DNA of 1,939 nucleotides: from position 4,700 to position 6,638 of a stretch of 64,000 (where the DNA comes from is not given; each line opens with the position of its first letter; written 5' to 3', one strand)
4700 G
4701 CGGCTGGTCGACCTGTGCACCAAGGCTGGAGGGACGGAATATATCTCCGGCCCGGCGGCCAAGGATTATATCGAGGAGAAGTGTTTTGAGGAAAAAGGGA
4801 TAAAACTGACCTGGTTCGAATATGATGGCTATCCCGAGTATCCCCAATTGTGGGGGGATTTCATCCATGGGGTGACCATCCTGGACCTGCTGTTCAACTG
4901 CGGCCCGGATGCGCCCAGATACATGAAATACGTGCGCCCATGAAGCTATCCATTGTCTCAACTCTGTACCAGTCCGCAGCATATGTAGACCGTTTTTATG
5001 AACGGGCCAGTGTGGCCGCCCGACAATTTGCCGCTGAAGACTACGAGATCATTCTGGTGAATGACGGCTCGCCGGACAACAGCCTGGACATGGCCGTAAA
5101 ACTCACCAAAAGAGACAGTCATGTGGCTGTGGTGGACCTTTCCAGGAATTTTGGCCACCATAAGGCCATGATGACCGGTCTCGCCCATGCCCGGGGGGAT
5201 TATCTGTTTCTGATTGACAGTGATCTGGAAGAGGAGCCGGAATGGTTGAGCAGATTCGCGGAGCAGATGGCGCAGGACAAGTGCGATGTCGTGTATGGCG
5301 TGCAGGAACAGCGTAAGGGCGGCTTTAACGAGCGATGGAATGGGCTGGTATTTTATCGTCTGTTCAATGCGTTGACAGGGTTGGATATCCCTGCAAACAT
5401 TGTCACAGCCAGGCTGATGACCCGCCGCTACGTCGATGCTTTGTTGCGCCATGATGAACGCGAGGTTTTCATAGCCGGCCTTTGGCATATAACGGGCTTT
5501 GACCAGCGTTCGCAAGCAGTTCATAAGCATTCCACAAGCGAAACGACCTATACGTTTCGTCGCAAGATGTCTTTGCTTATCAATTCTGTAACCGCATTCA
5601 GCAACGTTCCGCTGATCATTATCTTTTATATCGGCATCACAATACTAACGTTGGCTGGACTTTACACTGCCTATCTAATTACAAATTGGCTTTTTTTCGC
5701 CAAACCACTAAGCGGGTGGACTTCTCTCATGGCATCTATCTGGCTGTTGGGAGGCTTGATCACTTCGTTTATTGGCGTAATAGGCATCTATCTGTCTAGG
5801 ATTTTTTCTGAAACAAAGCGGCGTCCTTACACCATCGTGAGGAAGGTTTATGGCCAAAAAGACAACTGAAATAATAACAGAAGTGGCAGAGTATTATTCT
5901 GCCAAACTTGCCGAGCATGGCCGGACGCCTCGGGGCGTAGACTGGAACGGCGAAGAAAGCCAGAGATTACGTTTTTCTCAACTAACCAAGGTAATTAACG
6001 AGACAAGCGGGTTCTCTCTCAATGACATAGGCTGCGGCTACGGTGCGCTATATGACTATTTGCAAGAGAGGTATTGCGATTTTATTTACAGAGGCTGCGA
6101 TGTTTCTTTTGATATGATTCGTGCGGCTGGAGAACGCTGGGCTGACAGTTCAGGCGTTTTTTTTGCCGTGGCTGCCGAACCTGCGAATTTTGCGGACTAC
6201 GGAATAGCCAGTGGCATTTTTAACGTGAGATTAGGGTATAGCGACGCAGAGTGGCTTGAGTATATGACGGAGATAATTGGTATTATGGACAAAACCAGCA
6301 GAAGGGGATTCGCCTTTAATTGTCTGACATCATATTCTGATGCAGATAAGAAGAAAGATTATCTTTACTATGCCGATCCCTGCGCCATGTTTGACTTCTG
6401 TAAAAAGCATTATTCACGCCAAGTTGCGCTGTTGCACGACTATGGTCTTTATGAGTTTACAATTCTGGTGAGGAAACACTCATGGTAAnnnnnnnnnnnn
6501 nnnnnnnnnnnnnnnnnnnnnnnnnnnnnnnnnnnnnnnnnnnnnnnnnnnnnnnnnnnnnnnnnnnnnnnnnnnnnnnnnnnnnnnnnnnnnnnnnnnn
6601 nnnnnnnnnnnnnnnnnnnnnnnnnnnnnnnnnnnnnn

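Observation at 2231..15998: Arn-like periplasmic glycosylation pathway apparently rebuilt around a dTDP-4-amino-6-deoxyhexose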

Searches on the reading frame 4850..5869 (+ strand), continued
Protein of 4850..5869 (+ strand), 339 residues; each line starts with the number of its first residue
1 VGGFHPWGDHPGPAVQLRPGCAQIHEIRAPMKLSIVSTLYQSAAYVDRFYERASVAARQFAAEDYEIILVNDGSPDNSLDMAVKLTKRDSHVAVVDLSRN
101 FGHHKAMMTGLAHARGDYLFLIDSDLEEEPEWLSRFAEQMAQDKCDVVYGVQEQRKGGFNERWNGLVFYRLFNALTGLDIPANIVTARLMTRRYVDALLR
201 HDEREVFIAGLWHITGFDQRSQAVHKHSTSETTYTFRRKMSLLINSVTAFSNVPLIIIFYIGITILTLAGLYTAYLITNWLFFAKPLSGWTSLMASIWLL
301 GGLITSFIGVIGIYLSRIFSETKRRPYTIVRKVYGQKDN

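Call 80: search_solved_structures(query=window:4940-5869:+, max_evalue=0.00001)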
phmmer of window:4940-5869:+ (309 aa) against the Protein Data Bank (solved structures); distinct sequences matched with E-value up to 0.00001: 15.
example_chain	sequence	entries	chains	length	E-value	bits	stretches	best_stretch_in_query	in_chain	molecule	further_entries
5ekp_C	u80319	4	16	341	3.7e-42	147.9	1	2-305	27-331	Uncharacterized glycosyltransferase sll0501 | Glycosyltransferase sll0501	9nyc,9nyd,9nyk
9nye_A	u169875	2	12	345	3.9e-42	147.9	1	2-305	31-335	Glycosyltransferase sll0501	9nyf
5eke_A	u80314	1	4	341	5e-42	147.5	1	2-305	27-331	Uncharacterized glycosyltransferase sll0501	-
9hwj_A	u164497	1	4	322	1.3e-34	123.2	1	2-304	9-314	Undecaprenyl-phosphate 4-deoxy-4-formamido-L-arabinose transferase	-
9bhc_C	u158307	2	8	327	1.2e-31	113.4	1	2-303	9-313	Undecaprenyl-phosphate 4-deoxy-4-formamido-L-arabinose transferase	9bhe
8vxh_A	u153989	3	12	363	1.7e-31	112.9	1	2-303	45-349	Undecaprenyl-phosphate 4-deoxy-4-formamido-L-arabinose transferase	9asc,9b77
5mlz_A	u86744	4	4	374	3.1e-09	39.9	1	1-140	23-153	Dolichol monophosphate mannose synthase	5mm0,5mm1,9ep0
2z87_A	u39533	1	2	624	9.8e-08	34.9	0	28-120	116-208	Chondroitin synthase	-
2z86_A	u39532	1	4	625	9.8e-08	34.9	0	28-120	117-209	Chondroitin synthase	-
5hea_A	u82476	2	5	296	2.3e-07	33.7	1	9-114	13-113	Putative glycosyltransferase (GalT1)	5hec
8vh7_A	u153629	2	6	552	8.1e-07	31.9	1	5-101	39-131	Heparosan synthase B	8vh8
8viw_A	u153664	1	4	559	8.3e-07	31.9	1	5-101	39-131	Heparosan synthase B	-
3l7j_A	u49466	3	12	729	2.6e-06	30.3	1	2-98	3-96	Teichoic acid biosynthesis protein F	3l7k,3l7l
3l7m_A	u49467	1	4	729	3.2e-06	30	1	2-98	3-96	Teichoic acid biosynthesis protein F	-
3l7i_A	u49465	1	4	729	3.2e-06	30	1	2-98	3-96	Teichoic acid biosynthesis protein F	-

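Call 85: search_protein_families(library=pfam, proteins=[L007:19294-20232:+, L079:18868-19479:+, L013:11550-12329:+, L079:13490-14110:+, L051:11994-12914:+, L021:2452-3804:-, L001:10969-11556:+], max_evalue=0.001)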
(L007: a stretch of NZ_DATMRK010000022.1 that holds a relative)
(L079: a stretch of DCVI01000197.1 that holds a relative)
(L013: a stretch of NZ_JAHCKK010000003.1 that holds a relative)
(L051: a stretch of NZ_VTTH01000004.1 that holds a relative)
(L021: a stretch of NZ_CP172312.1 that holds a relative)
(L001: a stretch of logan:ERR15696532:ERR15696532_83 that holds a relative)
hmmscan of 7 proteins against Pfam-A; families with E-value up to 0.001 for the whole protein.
L007:19294-20232:+ (313 aa): 3 families
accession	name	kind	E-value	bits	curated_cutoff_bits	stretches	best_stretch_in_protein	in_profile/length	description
PF00535.33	Glycos_transf_2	-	3e-30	105.8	23.3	1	9-165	1-167/168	Glycosyl transferase family 2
PF10111.15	Glyco_tranf_2_2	-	2.8e-12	47.2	27.3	1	10-210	2-225/276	Glycosyltransferase like family 2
PF13641.12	Glyco_tranf_2_3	-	6.4e-11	43.1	27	1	8-183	3-193/230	Glycosyltransferase like family 2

L079:18868-19479:+ (204 aa): 2 families
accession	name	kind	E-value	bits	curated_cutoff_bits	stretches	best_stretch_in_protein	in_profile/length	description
PF00132.30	Hexapep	-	5.8e-06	26.2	27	1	109-143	2-36/36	Bacterial transferase hexapeptide (six repeats)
PF25084.1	LbH_EIF2B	-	0.00024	21.5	54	0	44-74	26-56/105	EIF2B subunit epsilon LbH domain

L013:11550-12329:+ (260 aa): 2 families
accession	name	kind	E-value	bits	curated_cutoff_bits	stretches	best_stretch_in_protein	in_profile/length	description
PF00551.24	Formyl_trans_N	-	1.4e-28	100.3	26.1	1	61-166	66-171/181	Formyl transferase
PF18216.6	N_formyltrans_C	-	6.2e-06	26.2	25.8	1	207-256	2-49/52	N-formyltransferase dimerization C-terminal domain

L079:13490-14110:+ (207 aa): 6 families
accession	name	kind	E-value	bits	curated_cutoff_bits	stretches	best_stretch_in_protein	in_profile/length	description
PF08242.18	Methyltransf_12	-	2.5e-13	51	30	1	50-141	1-98/98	Methyltransferase domain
PF13649.12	Methyltransf_25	-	3.9e-12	47.1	27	1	49-139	1-97/97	Methyltransferase domain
PF08241.18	Methyltransf_11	-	1.4e-10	42.1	21.2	1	50-142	1-94/95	Methyltransferase domain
PF13489.12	Methyltransf_23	-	3.6e-09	37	27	1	44-149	21-122/164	Methyltransferase domain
PF13847.12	Methyltransf_31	-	7.6e-08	32.6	27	1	46-147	4-113/145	Methyltransferase domain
PF02353.26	CMAS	-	0.00085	19.2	27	0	26-142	43-163/273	Mycolic acid cyclopropane synthetase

L051:11994-12914:+ (307 aa): 3 families
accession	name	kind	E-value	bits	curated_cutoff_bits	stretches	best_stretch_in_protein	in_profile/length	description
PF13489.12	Methyltransf_23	-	7.2e-08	32.8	27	1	62-176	19-121/164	Methyltransferase domain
PF08242.18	Methyltransf_12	-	2.5e-07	31.8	30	1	70-168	1-97/98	Methyltransferase domain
PF08241.18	Methyltransf_11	-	2.1e-05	25.5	21.2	1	70-169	1-93/95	Methyltransferase domain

L021:2452-3804:- (451 aa): 4 families
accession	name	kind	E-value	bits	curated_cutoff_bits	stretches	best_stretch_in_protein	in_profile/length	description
PF14524.12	Wzt_C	-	4.3e-26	92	30.4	1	301-440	3-142/143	Wzt C-terminal domain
PF00005.33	ABC_tran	-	2.1e-24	87.1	25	1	52-184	1-136/137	ABC transporter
PF13476.12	AAA_23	-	0.00031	21.9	27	1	64-86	21-43/201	AAA domain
PF13555.12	AAA_29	-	0.00059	20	27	0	53-80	13-40/61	P-loop containing region of AAA domain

L001:10969-11556:+ (196 aa): 2 families
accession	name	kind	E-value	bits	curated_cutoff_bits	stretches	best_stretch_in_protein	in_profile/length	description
PF00132.30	Hexapep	-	1.7e-10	40.6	27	2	117-150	2-35/36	Bacterial transferase hexapeptide (six repeats)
PF25084.1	LbH_EIF2B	-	3.1e-05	24.4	54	0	117-153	4-40/105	EIF2B subunit epsilon LbH domain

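Call 104: search_dna_similar(query=window:4940-5866:+, collection=plasmids, mode=protein, max_rows=12)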
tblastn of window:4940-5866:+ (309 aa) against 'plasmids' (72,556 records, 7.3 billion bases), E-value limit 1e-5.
Records with a match: 525; places in all: 573; records where one place covers at least 80% of the query: 423.
Best place of each record, by identity: 60-80% 2; <60% 523.
By first word of the organism name: Pantoea 97; Klebsiella 28; Bacillus 25; Lactiplantibacillus 25; Priestia 20; Cupriavidus 18; Lactococcus 16; Rhizobium 14; Sinorhizobium 14; Levilactobacillus 12; and 104 more.
By predicted mobility (MOB-suite, as given by PLSDB): non-mobilizable 354; mobilizable 130; conjugative 41.
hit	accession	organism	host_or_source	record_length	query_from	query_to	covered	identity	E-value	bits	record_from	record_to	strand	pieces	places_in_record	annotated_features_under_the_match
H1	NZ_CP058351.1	Peteryoungia desertarenae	Pure culture,Saline Desert Soil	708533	1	309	100%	71.2%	2e-143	453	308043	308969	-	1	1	glycosyltransferase family 2 protein | class I SAM-dependent methyltransferase | WbqC family protein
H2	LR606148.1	Rhizobium sp. Q54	paddy soil contaminated with arsenic ...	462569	1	307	99%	61.9%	3e-114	369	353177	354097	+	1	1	glycosyltransferase | class I SAM-dependent methyltransferase | WbqC-like protein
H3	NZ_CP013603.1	Rhizobium sp. N731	Phaseolus vulgaris,Whole ...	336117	1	309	100%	46.3%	4e-80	271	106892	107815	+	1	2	glycosyltransferase family 2 protein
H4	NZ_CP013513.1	Rhizobium sp. N1314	Phaseolus vulgaris,Whole ...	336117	1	309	100%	46.3%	4e-80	271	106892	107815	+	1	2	glycosyltransferase family 2 protein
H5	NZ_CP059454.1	Azospirillum brasilense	Prokaryotes,soil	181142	1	304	98%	45.4%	3e-71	246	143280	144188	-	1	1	glycosyltransferase family 2 protein | WbqC family protein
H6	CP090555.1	Neorhizobium galegae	Galega,Cell culture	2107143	2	306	99%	42.8%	9e-71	244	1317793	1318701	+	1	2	glycosyltransferase family 2 protein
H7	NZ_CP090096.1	Neorhizobium galegae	Galega,Cell culture,Plant nodule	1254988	2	307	99%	42.3%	1e-70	244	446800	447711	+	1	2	record has no annotation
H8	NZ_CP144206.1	Sinorhizobium chiapasense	mixed culture,rhizosphere soil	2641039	1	303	98%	37.9%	4e-51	188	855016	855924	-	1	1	none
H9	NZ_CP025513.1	Neorhizobium sp. SOG26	Oryza glumipatula,Whole ...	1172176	1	309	100%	35.9%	1e-50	186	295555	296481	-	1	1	none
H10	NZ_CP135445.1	Thioclava sp. FTW29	-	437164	3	303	97%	36.2%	7e-46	172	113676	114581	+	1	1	glycosyltransferase family 2 protein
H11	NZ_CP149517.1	Thioclava sp. GXIMD4215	pure culture,mangrove soil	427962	3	303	97%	35.9%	1e-44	169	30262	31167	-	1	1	glycosyltransferase family 2 protein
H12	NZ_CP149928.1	Thioclava sp. GXIMD4216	pure culture,mangrove soil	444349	3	303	97%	35.9%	1e-44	169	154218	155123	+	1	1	glycosyltransferase family 2 protein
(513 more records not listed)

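Call 105: get_annotated_region(hit=H1, flank=9000)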
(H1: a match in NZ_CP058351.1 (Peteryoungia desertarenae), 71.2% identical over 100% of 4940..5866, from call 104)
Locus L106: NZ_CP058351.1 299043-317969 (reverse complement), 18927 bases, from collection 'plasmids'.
description: Peteryoungia desertarenae strain ADMK78 plasmid pPRADMK78_01
organism: Peteryoungia desertarenae (NCBI taxid 1813451)
taxonomy: Bacteria; Pseudomonadota; Alphaproteobacteria; Hyphomicrobiales; Rhizobiaceae; Peteryoungia; Peteryoungia desertarenae
host: -; source: Pure culture,Saline Desert Soil; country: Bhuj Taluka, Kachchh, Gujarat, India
typing (MOB-suite, as given by PLSDB): non-mobilizable
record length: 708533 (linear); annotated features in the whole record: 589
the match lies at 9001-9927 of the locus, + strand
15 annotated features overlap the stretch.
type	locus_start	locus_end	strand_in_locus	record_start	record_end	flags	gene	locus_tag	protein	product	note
CDS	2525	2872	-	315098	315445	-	tnpB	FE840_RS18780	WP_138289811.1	IS66 family insertion sequence element accessory protein TnpB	-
CDS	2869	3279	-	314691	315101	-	-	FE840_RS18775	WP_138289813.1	transposase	GO:0006313 - DNA transposition [Evidence IEA]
CDS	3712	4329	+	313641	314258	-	-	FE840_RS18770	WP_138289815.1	class I SAM-dependent methyltransferase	-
CDS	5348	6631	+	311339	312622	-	-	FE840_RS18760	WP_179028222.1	IS110 family transposase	-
CDS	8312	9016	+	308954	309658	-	-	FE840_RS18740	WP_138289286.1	WbqC family protein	-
CDS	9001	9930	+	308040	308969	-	-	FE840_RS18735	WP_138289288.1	glycosyltransferase family 2 protein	-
CDS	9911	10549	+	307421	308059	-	-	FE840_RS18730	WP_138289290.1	class I SAM-dependent methyltransferase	-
CDS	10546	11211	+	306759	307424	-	-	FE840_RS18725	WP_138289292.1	acetyltransferase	-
CDS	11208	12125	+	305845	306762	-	-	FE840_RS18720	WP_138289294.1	hypothetical protein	-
CDS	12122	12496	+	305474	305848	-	-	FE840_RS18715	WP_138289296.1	EamA family transporter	-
CDS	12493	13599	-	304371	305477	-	-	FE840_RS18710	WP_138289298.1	glycosyltransferase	-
CDS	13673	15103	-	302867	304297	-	-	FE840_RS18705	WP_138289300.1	mannose-1-phosphate guanylyltransferase/mannose-6-phosphate isomerase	GO:0009103 - lipopolysaccharide biosynthetic process [Evidence IEA]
CDS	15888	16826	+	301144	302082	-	-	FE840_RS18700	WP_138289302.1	hypothetical protein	-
CDS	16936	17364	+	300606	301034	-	-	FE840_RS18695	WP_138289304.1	hypothetical protein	-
CDS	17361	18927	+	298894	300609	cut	-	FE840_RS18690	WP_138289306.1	ATP-binding protein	-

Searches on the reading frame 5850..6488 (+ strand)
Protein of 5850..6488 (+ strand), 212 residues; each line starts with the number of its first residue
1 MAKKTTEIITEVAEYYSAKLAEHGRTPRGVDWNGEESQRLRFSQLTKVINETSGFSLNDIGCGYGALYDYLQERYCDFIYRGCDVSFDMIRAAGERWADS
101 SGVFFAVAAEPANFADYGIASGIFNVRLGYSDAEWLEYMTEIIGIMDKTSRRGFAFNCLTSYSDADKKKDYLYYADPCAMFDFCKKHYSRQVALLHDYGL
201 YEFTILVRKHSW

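Call 4: search_protein_families(library=pfam, proteins=[window:5850-6488:+], max_evalue=0.01)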
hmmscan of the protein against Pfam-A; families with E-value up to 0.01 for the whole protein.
window:5850-6488:+ (212 aa): 3 families
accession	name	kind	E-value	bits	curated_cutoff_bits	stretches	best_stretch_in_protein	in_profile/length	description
PF13649.12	Methyltransf_25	-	5.1e-05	24.3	27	1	59-118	3-59/97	Methyltransferase domain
PF08242.18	Methyltransf_12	-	7.7e-05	23.8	30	1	59-107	2-51/98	Methyltransferase domain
PF08241.18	Methyltransf_11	-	0.0013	19.7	21.2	1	59-102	2-43/95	Methyltransferase domain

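Call 6: search_protein_families(library=ncbifam, proteins=[window:5850-6488:+], max_evalue=0.01)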
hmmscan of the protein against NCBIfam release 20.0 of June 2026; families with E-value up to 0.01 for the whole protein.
window:5850-6488:+ (212 aa): 7 families
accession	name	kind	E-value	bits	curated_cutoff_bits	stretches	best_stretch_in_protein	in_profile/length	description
NF010703.0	PRK14103.1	equivalog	5.3e-06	26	320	1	42-100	18-76/256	trans-aconitate 2-methyltransferase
NF002463.0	PRK01683.1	equivalog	0.00026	20.7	297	1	45-100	24-78/258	trans-aconitate 2-methyltransferase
NF008686.0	PRK11705.1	equivalog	0.00037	19.6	400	1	35-98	149-211/383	cyclopropane fatty acyl phospholipid synthase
NF045667.1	MTase_DVU1556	equivalog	0.0011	18.5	155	1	47-100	16-68/213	DVU_1556 family methyltransferase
NF050150.1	RiPP_MTase_ApyS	equivalog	0.0022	17.3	400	1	43-99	131-187/323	RiPP biosynthesis methyltransferase ApyS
TIGR04074.1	bacter_Hen1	equivalog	0.004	15.7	340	1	38-96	267-325/462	3' terminal RNA ribose 2'-O-methyltransferase Hen1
TIGR04371.1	methyltran_NanM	subfamily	0.0056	16.2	44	1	41-92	137-188/273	putative sugar O-methyltransferase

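Call 93: search_solved_structures(query=A6, max_evalue=0.01)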
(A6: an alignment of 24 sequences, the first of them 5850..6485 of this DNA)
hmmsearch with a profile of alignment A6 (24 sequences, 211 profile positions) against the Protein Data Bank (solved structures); distinct sequences matched with E-value up to 0.01: 31.
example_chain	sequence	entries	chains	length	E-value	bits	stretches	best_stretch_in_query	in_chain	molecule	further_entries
3dtn_A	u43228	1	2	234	3.8e-07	33.1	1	55-111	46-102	Putative Methyltransferase MM_2633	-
5dm2_A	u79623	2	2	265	1.8e-06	30.9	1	42-105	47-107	Methyltransferase domain family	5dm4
5dm1_A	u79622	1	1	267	1.8e-06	30.8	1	42-105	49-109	Methyltransferase domain family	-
4kwc_A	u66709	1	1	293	2.2e-06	30.6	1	42-105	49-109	BpumL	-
5dly_A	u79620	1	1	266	3.5e-06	29.9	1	52-107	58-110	plantazolicin methyltransferase BamL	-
4kvz_A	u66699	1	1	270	3.6e-06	29.9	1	52-107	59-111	BamL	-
5dm0_A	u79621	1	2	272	3.6e-06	29.9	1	52-107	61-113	plantazolicin methyltransferase BamL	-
4iv8_A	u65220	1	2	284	3.7e-06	29.8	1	54-107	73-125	Phosphoethanolamine N-methyltransferase,putative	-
4mwz_A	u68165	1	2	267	4.9e-06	29.4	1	49-108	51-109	Phosphoethanolamine N-methyltransferase, putative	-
4iv0_A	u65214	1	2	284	5.9e-06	29.2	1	49-108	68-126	Phosphoethanolamine N-methyltransferase, putative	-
8rdl_A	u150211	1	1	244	1.8e-05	27.6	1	33-126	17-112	ToxA protein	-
5mgz_A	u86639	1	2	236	3.8e-05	26.5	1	55-158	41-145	8-demethylnovobiocic acid C(8)-methyltransferase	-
1ve3_A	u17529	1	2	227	7.5e-05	25.6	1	31-110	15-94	hypothetical protein PH0226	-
6bqc_A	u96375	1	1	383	7.8e-05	25.5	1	33-107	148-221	Cyclopropane-fatty-acyl-phospholipid synthase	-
3jwg_A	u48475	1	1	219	0.00016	24.5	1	39-98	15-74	Methyltransferase type 12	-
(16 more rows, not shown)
